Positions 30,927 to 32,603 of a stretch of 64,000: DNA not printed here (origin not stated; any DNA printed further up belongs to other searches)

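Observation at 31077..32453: Cyc2/Cyt572-like fused monohaem cytochrome-porin: candidate outer-membrane Fe(II) oxidase or electron conduit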

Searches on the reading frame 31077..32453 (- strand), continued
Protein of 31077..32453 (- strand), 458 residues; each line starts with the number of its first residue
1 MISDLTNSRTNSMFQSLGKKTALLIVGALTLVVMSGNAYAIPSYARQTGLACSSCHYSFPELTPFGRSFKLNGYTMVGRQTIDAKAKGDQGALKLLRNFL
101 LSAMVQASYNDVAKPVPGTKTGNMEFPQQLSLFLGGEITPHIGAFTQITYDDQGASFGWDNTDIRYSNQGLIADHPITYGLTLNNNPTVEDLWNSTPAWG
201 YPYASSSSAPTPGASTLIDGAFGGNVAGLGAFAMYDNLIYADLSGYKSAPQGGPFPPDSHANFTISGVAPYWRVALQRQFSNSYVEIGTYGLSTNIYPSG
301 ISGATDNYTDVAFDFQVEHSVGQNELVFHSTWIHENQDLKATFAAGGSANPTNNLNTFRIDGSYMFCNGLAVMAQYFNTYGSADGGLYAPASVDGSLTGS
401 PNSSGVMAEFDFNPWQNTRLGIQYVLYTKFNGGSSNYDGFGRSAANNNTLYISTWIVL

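Call 60: get_annotated_region(hit=H8, flank=5000)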
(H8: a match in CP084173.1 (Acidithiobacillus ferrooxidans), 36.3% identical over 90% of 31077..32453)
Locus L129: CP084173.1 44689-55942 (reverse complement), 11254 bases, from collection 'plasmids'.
description: Acidithiobacillus ferrooxidans strain YQ-N3 plasmid unnamed1, complete sequence
organism: Acidithiobacillus ferrooxidans (NCBI taxid 920)
taxonomy: Bacteria; Pseudomonadota; Acidithiobacillia; Acidithiobacillales; Acidithiobacillaceae; Acidithiobacillus; Acidithiobacillus ferrooxidans
host: -; source: cell culture,River sediment polluted by acid mine drainage; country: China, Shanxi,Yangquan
typing (MOB-suite, as given by PLSDB): non-mobilizable; replicon rep_cluster_296; mating-pair formation MPF_T
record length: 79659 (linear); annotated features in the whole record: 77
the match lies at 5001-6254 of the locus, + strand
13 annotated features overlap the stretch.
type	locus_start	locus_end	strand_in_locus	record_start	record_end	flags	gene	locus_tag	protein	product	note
CDS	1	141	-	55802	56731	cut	pdxS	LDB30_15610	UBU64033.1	pyridoxal 5'-phosphate synthase lyase subunit PdxS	-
CDS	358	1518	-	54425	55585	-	-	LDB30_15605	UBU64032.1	hypothetical protein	-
CDS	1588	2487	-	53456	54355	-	-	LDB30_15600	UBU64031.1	U32 family peptidase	-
CDS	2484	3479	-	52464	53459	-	-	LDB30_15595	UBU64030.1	U32 family peptidase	-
CDS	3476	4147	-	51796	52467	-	-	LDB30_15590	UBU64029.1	SCP2 sterol-binding domain-containing protein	-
CDS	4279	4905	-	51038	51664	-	-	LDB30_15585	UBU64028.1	transposase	-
CDS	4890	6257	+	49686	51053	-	-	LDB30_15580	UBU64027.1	hypothetical protein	-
CDS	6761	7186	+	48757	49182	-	-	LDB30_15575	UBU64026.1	c-type cytochrome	-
CDS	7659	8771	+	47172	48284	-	tcuB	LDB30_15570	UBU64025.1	tricarballylate utilization 4Fe-4S protein TcuB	-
CDS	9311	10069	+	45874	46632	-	-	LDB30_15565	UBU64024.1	hypothetical protein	-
CDS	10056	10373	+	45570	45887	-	-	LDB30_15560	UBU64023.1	hypothetical protein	-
CDS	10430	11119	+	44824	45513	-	-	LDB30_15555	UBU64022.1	2OG-Fe(II) oxygenase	-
CDS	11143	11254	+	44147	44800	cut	-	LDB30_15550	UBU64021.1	hypothetical protein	-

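Call 61: find_encoding_contigs(protein=P0010, flank=8000, max_places=1)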
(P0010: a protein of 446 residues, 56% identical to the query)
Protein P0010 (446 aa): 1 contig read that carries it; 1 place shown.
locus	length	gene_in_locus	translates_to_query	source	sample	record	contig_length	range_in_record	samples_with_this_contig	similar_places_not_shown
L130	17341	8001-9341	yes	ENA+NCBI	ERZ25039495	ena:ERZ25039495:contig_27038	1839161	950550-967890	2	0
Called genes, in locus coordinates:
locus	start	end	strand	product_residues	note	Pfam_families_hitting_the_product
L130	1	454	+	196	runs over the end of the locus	PF00440:TetR_N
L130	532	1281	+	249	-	PF01925:TauE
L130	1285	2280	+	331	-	PF07396:Porin_O_P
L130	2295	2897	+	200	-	PF02663:FmdE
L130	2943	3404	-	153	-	-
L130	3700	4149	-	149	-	PF12893:Lumazine_bd_2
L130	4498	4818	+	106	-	PF08734:GYD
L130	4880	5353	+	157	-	PF04073:tRNA_edit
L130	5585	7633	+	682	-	PF05649:Peptidase_M13_N, PF01431:Peptidase_M13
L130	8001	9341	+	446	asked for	-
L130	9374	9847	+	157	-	PF00034:Cytochrom_C, PF13442:Cytochrome_CBB3 (weak)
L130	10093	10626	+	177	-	PF00034:Cytochrom_C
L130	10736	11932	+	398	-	PF02276:CytoC_RC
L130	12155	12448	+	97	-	-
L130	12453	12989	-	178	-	PF00892:EamA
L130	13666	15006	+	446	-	-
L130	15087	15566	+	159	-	PF00034:Cytochrom_C, PF13442:Cytochrome_CBB3 (weak)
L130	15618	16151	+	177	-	PF00355:Rieske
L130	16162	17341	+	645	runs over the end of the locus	PF00033:Cytochrome_B, PF13631:Cytochrom_B_N_2, PF00032:Cytochrom_B_C, PF00034:Cytochrom_C, PF13442:Cytochrome_CBB3 (faint), PF00034:Cytochrom_C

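Call 62: find_encoding_contigs(protein=P0086, flank=8000, max_places=1)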
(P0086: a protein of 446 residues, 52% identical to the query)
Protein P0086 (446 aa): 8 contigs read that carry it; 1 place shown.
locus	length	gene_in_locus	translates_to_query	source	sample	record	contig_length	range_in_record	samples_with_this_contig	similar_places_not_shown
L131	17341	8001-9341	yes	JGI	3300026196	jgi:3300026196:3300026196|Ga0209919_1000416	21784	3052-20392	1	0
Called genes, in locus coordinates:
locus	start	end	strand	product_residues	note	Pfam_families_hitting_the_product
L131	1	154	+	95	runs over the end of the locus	PF00216:Bac_DNA_binding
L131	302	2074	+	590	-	PF00664:ABC_membrane, PF00005:ABC_tran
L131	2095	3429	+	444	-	-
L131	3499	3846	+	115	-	PF01022:HTH_5, PF12840:HTH_20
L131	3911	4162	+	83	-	PF13192:Thioredoxin_3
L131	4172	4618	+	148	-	PF01451:LMWPc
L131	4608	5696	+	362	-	PF01758:SBF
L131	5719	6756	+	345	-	PF03773:ArsP_1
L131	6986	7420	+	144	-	-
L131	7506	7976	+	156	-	PF00034:Cytochrom_C, PF13442:Cytochrome_CBB3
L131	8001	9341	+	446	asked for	-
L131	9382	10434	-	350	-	PF02805:Ada_Zn_binding, PF12833:HTH_18, PF02870:Methyltransf_1N, PF01035:DNA_binding_1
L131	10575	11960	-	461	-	PF18195:GatD_N, PF00710:Asparaginase, PF17763:Asparaginase_C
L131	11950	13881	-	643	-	PF02934:GatB_N, PF02637:GatB_Yqey (weak)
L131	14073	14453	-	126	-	-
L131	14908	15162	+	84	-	PF03083:MtN3_slv, PF04193:PQ-loop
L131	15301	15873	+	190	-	PF13505:OMP_b-brl (weak)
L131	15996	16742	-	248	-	PF03888:MucB_RseB, PF17131:TP_0789-like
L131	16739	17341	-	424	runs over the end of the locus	PF02687:FtsX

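Call 63: find_encoding_contigs(protein=P0117, flank=7000, max_places=1)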
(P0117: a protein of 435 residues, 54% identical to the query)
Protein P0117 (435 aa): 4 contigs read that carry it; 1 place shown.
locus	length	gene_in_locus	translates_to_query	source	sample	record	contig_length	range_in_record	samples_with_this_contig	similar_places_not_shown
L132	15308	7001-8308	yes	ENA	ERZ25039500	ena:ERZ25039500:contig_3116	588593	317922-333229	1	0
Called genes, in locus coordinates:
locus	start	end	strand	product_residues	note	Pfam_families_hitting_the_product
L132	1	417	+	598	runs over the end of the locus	PF02927:CelD_N, PF00759:Glyco_hydro_9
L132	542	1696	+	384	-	PF01979:Amidohydro_1, PF07969:Amidohydro_3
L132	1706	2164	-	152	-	PF04536:TPM_phosphatase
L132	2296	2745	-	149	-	PF12893:Lumazine_bd_2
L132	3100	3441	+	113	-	PF08734:GYD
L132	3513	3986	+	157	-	PF04073:tRNA_edit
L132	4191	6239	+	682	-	PF05649:Peptidase_M13_N, PF01431:Peptidase_M13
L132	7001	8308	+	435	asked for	-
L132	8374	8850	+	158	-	PF00034:Cytochrom_C, PF13442:Cytochrome_CBB3 (weak)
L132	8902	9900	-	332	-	PF07885:Ion_trans_2, PF02254:TrkA_N, PF02080:TrkA_C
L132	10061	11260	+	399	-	PF09992:NAGPA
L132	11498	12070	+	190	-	PF00034:Cytochrom_C, PF13442:Cytochrome_CBB3 (weak)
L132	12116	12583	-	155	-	PF00583:Acetyltransf_1, PF13673:Acetyltransf_10, PF13508:Acetyltransf_7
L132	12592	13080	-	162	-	PF00583:Acetyltransf_1, PF13673:Acetyltransf_10, PF13508:Acetyltransf_7, PF08445:FR47 (weak)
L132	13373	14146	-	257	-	PF00194:Carb_anhydrase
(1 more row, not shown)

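Call 64: find_encoding_contigs(protein=P0044, flank=7000, max_places=1)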
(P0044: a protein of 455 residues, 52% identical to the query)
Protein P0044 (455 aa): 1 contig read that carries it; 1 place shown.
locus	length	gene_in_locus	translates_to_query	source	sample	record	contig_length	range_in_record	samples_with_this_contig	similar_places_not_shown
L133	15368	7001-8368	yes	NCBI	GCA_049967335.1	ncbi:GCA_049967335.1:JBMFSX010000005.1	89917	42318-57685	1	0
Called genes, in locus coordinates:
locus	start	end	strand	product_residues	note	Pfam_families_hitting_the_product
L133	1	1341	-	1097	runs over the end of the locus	PF25596:CPSase_L_D1, PF02786:CPSase_L_D2, PF02787:CPSase_L_D3, PF25596:CPSase_L_D1, PF02222:ATP-grasp, PF02786:CPSase_L_D2, PF15632:ATPgrasp_Ter, PF02142:MGS, +4 more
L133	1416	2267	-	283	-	PF00892:EamA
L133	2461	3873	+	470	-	PF00072:Response_reg, PF00158:Sigma54_activat, PF14532:Sigma54_activ_2, PF07728:AAA_5 (weak), PF25601:AAA_lid_14, PF02954:HTH_8 (weak)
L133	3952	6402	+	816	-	PF02743:dCache_1, PF21623:HK_sensor_dom_bact (weak), PF00672:HAMP, PF00989:PAS, PF08448:PAS_4, PF13426:PAS_9, PF00512:HisKA, PF02518:HATPase_c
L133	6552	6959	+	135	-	PF00072:Response_reg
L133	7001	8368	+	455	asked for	-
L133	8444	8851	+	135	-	PF00034:Cytochrom_C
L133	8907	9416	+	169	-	PF02085:Cytochrom_CIII (faint), PF14522:Cytochrome_C7 (weak)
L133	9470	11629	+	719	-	PF04879:Molybdop_Fe4S4 (weak), PF00384:Molybdopterin, PF01568:Molydop_binding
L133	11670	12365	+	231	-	PF00037:Fer4 (faint), PF12797:Fer4_2 (weak), PF12837:Fer4_6 (faint), PF13187:Fer4_9 (faint), PF12838:Fer4_7 (weak), PF13237:Fer4_10 (weak), PF13247:Fer4_11, PF12838:Fer4_7 (weak), +3 more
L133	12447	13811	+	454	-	PF03916:NrfD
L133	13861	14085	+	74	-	-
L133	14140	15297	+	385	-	PF02433:FixO (faint), PF14376:Haem_bd (faint), PF14495:Cytochrom_C550 (faint), PF00034:Cytochrom_C (faint), PF13442:Cytochrome_CBB3 (faint)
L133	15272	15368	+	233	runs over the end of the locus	PF09430:EMC7_beta-sandw (weak), PF13620:CarboxypepD_reg, PF13715:CarbopepD_reg_2 (weak)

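Call 65: find_encoding_contigs(protein=P0035, flank=7000, max_places=1)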
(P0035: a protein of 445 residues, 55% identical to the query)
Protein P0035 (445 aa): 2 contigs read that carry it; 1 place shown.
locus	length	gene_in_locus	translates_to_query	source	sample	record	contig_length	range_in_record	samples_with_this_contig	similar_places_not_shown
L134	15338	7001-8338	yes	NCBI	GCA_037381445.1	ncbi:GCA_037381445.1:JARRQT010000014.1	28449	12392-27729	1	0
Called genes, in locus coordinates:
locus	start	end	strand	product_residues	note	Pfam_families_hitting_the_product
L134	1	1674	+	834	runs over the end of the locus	PF00690:Cation_ATPase_N, PF00122:E1-E2_ATPase, PF00702:Hydrolase, PF13246:Cation_ATPase (weak), PF08282:Hydrolase_3 (faint)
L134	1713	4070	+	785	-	PF09364:XFP_N, PF03894:XFP, PF09363:XFP_C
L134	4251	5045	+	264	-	PF04972:BON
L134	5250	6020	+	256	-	PF04972:BON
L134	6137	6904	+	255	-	PF04972:BON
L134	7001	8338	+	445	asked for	-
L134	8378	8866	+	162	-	PF00034:Cytochrom_C, PF13442:Cytochrome_CBB3 (weak)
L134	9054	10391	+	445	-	-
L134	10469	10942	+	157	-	PF00034:Cytochrom_C, PF13442:Cytochrome_CBB3 (weak)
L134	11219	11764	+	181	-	PF02635:DsrE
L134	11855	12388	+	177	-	PF21342:SoxA-TsdA_cyt-c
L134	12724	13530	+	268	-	PF02405:MlaE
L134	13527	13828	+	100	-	PF00005:ABC_tran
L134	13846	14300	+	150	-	PF00005:ABC_tran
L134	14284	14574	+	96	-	PF02470:MlaD (weak)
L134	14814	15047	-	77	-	-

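Call 66: find_encoding_contigs(protein=P0118, flank=7000, max_places=1)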
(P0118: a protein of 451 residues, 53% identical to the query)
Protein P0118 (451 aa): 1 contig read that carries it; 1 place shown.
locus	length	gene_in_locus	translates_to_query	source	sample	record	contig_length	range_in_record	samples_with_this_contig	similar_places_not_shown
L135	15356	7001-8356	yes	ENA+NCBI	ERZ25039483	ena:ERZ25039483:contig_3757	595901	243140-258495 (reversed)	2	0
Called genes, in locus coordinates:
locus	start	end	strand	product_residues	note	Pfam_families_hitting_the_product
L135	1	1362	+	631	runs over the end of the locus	PF01202:SKI, PF13207:AAA_17 (faint), PF13238:AAA_18 (weak), PF03446:NAD_binding_2, PF00393:6PGD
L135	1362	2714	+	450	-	PF02447:GntP_permease, PF03600:CitMHS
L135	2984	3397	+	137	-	PF02566:OsmC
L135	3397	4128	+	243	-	PF00106:adh_short, PF08659:KR, PF13561:adh_short_C2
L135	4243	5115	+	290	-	PF00892:EamA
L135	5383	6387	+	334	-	PF01075:Glyco_transf_9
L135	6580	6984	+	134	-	PF13442:Cytochrome_CBB3, PF00034:Cytochrom_C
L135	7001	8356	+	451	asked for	-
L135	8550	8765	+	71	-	PF09851:SHOCT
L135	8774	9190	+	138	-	-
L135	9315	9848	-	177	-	PF02635:DsrE (weak)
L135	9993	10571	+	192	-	PF08818:DUF1801, PF13376:OmdA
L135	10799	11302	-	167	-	PF14059:DUF4251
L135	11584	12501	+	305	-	PF01545:Cation_efflux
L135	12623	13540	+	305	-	PF01545:Cation_efflux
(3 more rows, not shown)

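Call 76: search_protein_representatives(alignment_id=A1)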
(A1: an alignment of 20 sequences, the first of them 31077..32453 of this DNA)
Query: 20 sequences, 447 profile positions. Proteins with E-value up to 0.001 (for the whole library): 5046; up to 1e-10: 2377; up to 1e-30: 693. The best 150 are listed.
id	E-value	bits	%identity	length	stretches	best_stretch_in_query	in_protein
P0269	4.9e-202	688.1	-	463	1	5-447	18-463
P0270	2.4e-190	649.6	-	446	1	13-447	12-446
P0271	2.8e-187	639.5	-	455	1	9-447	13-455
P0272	6.9e-182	621.7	-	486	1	27-447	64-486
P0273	3.9e-179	612.6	-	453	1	13-447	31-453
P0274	6.9e-164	562.4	-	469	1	13-447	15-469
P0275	2.7e-163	560.4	-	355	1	93-447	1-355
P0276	1.8e-160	551.1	-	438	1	13-446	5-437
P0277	6.3e-160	549.3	-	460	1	12-446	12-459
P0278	6.0e-159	546.1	-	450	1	12-447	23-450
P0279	3.7e-156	536.9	-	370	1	79-447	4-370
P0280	4.4e-152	523.4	-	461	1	13-447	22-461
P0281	5.8e-152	523.0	-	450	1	10-446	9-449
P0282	6.2e-152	522.9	-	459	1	13-447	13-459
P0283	6.8e-145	499.7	-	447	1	9-447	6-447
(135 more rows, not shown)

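Call 77: predict_structure(alignment_id=A3)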
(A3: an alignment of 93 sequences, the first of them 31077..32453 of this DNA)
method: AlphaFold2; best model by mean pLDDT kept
length: 458 residues; sequences in the alignment: 93
mean_pLDDT: 84.3   pTM: 0.81
mean pLDDT of the five models: 84.3, 83.5, 80.0, 79.7, 79.3
residues with pLDDT >= 90: 237; 70-90: 139; 50-70: 68; < 50: 14
segments of 3 or more residues with pLDDT < 50: 1-11, 13-15
pLDDT, mean of each block of 10 residues (from residue 1): 39 54 73 58 57 69 85 76 55 60 83 87 86 82 90 84 94 97 89 65 76 87 90 96 95 87 96 94 94 96 97 94 92 97 97 96 87 93 96 94 94 81 94 95 94 83
secondary structure, 60 per line:
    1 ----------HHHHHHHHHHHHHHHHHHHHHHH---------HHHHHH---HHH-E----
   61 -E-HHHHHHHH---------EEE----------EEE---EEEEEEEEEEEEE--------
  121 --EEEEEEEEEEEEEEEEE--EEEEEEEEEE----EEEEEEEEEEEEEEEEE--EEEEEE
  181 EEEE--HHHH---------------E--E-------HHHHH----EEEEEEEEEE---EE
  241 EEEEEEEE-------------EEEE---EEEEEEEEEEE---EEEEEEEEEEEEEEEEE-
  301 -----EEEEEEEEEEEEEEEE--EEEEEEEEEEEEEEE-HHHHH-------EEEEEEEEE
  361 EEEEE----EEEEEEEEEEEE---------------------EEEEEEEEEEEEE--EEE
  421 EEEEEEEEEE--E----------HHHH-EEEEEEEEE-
elements in order: H11-33 H43-48 H64-71 E81-83 E94-96 E100-112 E123-139 E142-151 E156-172 E175-184 H187-190 H217-221 E226-235 E239-248 E262-265 E269-279 E283-299 E306-321 E324-338 H340-344 E352-365 E370-381 E403-415 E418-430 H444-447 E449-457

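Call 78: search_solved_structures(query=A3, max_evalue=10)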
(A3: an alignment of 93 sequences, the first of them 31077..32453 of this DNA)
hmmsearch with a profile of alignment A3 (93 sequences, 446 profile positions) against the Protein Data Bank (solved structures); distinct sequences matched with E-value up to 10: 1.
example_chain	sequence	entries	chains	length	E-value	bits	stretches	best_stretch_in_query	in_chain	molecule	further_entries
4jox_A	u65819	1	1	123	0.052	15.6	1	306-398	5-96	13.6 kDa insecticidal crystal protein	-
